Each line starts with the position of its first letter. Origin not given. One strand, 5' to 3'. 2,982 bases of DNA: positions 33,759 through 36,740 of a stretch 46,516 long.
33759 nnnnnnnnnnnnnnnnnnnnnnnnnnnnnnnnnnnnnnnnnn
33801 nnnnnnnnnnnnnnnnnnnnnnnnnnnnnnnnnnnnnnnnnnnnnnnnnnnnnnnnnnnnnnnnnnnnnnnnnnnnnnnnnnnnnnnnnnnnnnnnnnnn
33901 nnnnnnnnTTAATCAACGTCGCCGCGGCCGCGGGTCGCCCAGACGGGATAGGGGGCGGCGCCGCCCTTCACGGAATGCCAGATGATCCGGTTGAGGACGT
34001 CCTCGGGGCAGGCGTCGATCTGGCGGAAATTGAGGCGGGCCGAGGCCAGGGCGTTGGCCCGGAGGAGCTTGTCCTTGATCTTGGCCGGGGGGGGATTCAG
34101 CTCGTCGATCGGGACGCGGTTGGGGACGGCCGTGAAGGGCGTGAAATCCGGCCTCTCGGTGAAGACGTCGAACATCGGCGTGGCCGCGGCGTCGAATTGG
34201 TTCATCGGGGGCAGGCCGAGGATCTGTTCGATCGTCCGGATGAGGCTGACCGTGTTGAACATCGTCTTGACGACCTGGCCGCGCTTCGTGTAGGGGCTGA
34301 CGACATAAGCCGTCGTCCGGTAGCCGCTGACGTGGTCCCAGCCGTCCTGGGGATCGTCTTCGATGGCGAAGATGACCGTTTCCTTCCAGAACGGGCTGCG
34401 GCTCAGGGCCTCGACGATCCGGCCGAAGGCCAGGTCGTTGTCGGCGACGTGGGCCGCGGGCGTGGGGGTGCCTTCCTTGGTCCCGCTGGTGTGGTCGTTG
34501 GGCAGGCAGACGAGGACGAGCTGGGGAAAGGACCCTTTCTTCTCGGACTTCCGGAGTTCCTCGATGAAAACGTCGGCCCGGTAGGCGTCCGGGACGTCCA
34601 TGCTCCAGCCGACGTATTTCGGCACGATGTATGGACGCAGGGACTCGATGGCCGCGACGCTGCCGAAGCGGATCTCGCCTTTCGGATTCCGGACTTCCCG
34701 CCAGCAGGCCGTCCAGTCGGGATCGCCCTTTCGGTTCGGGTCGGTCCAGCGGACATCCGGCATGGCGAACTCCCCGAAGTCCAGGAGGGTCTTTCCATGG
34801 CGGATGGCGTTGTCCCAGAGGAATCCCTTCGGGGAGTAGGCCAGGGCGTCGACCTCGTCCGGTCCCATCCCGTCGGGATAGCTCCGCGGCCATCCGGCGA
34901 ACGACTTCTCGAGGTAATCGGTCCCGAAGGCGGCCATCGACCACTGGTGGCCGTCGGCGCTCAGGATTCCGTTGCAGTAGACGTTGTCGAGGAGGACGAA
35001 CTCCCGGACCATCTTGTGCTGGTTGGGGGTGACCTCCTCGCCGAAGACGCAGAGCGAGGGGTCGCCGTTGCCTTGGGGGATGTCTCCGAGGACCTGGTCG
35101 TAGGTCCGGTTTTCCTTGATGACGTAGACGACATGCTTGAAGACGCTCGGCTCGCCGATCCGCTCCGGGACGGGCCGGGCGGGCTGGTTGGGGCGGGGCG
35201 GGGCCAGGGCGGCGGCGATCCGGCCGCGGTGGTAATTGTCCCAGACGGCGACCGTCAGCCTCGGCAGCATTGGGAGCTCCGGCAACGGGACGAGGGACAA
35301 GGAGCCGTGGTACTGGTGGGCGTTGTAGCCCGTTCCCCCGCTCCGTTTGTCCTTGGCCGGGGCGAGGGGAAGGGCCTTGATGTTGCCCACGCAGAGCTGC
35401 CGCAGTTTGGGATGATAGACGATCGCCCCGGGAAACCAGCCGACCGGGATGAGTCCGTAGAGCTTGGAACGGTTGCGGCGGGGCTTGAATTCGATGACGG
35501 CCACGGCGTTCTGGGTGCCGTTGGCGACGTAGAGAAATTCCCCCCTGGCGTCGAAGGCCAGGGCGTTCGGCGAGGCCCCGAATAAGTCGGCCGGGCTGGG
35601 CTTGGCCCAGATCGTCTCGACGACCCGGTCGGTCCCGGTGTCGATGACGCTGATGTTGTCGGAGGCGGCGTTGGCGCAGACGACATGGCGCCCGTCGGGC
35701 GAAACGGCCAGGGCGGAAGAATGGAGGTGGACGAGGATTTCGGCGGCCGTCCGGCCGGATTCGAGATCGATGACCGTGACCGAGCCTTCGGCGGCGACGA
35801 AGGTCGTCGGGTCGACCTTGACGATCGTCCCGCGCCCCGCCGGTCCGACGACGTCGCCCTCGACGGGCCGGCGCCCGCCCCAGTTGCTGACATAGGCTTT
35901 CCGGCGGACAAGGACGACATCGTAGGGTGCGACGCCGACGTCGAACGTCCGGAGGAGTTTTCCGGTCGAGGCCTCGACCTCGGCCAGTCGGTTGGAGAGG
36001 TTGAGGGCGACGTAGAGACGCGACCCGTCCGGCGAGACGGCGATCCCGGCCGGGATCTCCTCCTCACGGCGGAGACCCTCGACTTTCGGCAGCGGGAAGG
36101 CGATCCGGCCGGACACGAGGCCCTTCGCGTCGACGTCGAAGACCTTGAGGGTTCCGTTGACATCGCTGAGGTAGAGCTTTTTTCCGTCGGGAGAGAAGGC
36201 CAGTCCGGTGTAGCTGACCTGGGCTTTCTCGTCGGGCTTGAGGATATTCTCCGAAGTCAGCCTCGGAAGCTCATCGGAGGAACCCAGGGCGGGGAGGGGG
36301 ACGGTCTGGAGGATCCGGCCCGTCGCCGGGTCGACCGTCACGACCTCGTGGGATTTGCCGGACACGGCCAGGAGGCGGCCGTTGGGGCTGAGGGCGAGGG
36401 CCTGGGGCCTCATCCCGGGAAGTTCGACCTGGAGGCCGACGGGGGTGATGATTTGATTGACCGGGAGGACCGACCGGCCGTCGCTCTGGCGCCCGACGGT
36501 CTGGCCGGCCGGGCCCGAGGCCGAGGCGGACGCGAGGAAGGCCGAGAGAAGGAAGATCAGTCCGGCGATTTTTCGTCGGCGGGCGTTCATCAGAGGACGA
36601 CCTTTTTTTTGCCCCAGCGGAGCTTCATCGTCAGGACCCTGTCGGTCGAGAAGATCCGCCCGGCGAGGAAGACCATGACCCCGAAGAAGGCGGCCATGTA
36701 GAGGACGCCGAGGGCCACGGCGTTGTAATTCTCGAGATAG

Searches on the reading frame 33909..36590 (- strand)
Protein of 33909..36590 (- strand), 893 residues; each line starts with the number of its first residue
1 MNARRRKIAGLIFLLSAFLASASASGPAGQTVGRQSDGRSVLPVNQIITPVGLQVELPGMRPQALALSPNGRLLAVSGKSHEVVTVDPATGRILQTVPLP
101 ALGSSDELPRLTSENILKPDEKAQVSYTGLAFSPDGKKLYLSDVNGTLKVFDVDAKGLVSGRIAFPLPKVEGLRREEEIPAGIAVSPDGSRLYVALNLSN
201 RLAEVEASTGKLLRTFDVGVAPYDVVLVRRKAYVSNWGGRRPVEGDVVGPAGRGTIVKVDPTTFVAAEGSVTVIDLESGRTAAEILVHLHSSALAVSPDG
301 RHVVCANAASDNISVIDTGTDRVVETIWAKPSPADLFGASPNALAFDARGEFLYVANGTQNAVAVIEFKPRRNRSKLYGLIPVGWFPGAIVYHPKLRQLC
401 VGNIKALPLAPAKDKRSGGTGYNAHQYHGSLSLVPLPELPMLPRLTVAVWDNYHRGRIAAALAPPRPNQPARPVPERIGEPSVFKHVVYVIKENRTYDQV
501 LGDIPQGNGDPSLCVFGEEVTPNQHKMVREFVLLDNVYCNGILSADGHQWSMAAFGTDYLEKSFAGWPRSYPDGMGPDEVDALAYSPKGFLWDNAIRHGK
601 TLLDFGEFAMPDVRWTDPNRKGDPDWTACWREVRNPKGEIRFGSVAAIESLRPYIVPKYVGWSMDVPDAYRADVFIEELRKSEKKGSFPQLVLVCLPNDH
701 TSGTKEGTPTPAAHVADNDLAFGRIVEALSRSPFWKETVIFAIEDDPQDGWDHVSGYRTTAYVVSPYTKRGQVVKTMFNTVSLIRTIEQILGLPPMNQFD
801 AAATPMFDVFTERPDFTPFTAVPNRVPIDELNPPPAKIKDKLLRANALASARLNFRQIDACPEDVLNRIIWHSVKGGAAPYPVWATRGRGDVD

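Call 3: search_protein_families(library=pfam, proteins=[window:33909-36590:-], max_evalue=0.01)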
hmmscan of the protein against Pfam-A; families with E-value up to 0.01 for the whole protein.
window:33909-36590:- (893 aa): 15 families
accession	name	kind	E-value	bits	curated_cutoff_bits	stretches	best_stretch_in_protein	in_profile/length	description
PF04185.19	Phosphoesterase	-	4.1e-16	59.5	23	1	673-794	223-356/356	Phosphoesterase family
PF10282.15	Lactonase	-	6.3e-13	49.1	21.7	1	288-371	243-323/344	Lactonase, 7-bladed beta-propeller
PF25174.1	Beta-prop_THOC3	-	8.1e-12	45.1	305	1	267-369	67-159/272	THOC3 beta-propeller domain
PF23393.2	Beta-prop_WDR90_POC16_2nd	-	2.2e-10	40.7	60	1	115-192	69-142/291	WDR90/POC16, second beta-propeller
PF08450.18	SGL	-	1.4e-09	38.4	26.3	1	122-220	131-224/246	SMP-30/Gluconolactonase/LRE-like region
PF12894.13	ANAPC4_WD40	-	3.8e-08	33.9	22.9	0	108-159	21-73/91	Anaphase-promoting complex subunit 4 WD40 domain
PF24814.1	WD40_Prp19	-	1.1e-06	28.4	320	0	267-369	155-248/281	Prp19 WD40 domain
PF00400.38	WD40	-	5e-06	27.3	27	0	128-152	15-39/39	WD domain, G-beta repeat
PF02239.22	Cytochrom_D1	-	2.1e-05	23.7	25.5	1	265-336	53-124/368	Cytochrome D1 heme domain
PF13360.13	PQQ_2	-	0.00013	22.2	27.6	0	179-215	25-58/233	Outer membrane protein assembly factor BamB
PF07676.18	PD40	-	0.00017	21.9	20.9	0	131-140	15-24/38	WD40-like Beta Propeller Repeat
PF13449.12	Phytase-like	-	0.0003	21.2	27.6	0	64-141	72-140/284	Esterase-like activity of phytase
PF23414.1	Beta-prop_EML_2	-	0.00058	19.7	90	0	62-156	42-113/266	Echinoderm microtubule-associated protein second beta-propeller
PF21783.3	YNCE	-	0.0016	18.2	27.1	0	291-330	72-111/339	YNCE-like beta-propeller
PF24817.1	WD40_WDHD1_1st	-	0.0017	18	109.9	0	124-159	222-257/291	WDHD1 first WD40 domain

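Call 7: search_protein_families(library=ncbifam, proteins=[window:33909-36590:-], max_evalue=0.01)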
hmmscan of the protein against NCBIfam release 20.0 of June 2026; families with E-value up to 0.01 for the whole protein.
window:33909-36590:- (893 aa): 13 families
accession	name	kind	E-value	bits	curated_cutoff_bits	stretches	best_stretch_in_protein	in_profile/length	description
TIGR03866.1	PQQ_ABC_repeats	subfamily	5.8e-25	88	287.3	2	131-220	173-259/310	PQQ-dependent catabolism-associated beta-propeller protein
TIGR02276.1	beta_rpt_yvtn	repeat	1.3e-17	63.5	27.85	1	298-334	1-37/42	beta-propeller repeat protein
NF052340.1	hydrazine_beta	equivalog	4.2e-14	52.4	560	1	269-329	55-115/372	hydrazine synthase subunit beta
TIGR03397.1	acid_phos_Burk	subfamily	6.6e-12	45.3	362.75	1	713-800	363-459/483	acid phosphatase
NF048007.1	MmpL3Stblzr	equivalog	1.9e-10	40.5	600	1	265-360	109-201/366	MmpL3/TtfA transport complex stabilizer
NF052342.1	hydrazine_BC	exception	1e-08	33.9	1250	1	269-329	61-121/690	hydrazine synthase subunit beta-gamma fusion subunit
NF052460.1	L-NosZ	equivalog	5.8e-08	31.7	700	1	270-390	155-263/480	clade III lactonase-type nitrous-oxide reductase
NF052280.1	7_blade_YncE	equivalog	4.5e-07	29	400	1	270-356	239-316/338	7-bladed beta-propeller protein YncE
TIGR03396.1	PC_PLC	equivalog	1.4e-06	27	580.25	0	756-793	388-425/688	phosphocholine-specific phospholipase C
NF038117.1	choice_anch_I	subfamily_domain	9.1e-05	21.5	300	0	256-311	63-117/458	choice-of-anchor I family protein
TIGR03907.1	QH_beta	equivalog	0.006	15.8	223.2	0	126-154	284-312/338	quinohemoprotein amine dehydrogenase subunit beta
NF038015.2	AztD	exception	0.0092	14.7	400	0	266-326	4-61/356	zinc metallochaperone AztD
NF008258.1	PRK11028.1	equivalog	0.0096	15.1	370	0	288-371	128-208/330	6-phosphogluconolactonase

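Call 9: search_solved_structures(query=window:33909-36590:-, max_evalue=0.01)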
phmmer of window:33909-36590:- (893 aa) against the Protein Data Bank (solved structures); distinct sequences matched with E-value up to 0.01: 12.
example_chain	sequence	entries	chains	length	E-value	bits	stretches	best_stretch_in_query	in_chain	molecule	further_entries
1l0q_A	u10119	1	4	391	4.6e-24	87.5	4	269-334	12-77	Surface layer protein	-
5c2v_B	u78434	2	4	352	1.5e-12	49.4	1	260-322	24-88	HYDRAZINE SYNTHASE BETA SUBUNIT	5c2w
7bie_A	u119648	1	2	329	9.9e-07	30.1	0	124-153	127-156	nvWRAP-T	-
7big_A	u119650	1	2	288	6e-06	27.6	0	122-147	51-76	v13WRAP-T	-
7bif_A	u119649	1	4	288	1.7e-05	26.1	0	122-142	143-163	v22WRAP-T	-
7bid_A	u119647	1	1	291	2.1e-05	25.7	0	123-153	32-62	v31WRAP-T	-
6igb_A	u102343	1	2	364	0.00017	22.7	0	265-385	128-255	Periplasmic gluconolactonase, PpgL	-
3fgb_A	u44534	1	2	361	0.00087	20.4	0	284-369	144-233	uncharacterized protein Q89ZH8_BACTN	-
9gy2_A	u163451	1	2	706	0.0024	18.9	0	756-862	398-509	phospholipase C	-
4gn7_A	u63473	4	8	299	0.0074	17.3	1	122-219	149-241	Regucalcin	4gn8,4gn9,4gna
3g4e_A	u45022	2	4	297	0.0078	17.2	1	123-219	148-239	Regucalcin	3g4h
4gnb_A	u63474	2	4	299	0.0079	17.2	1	123-219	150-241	Regucalcin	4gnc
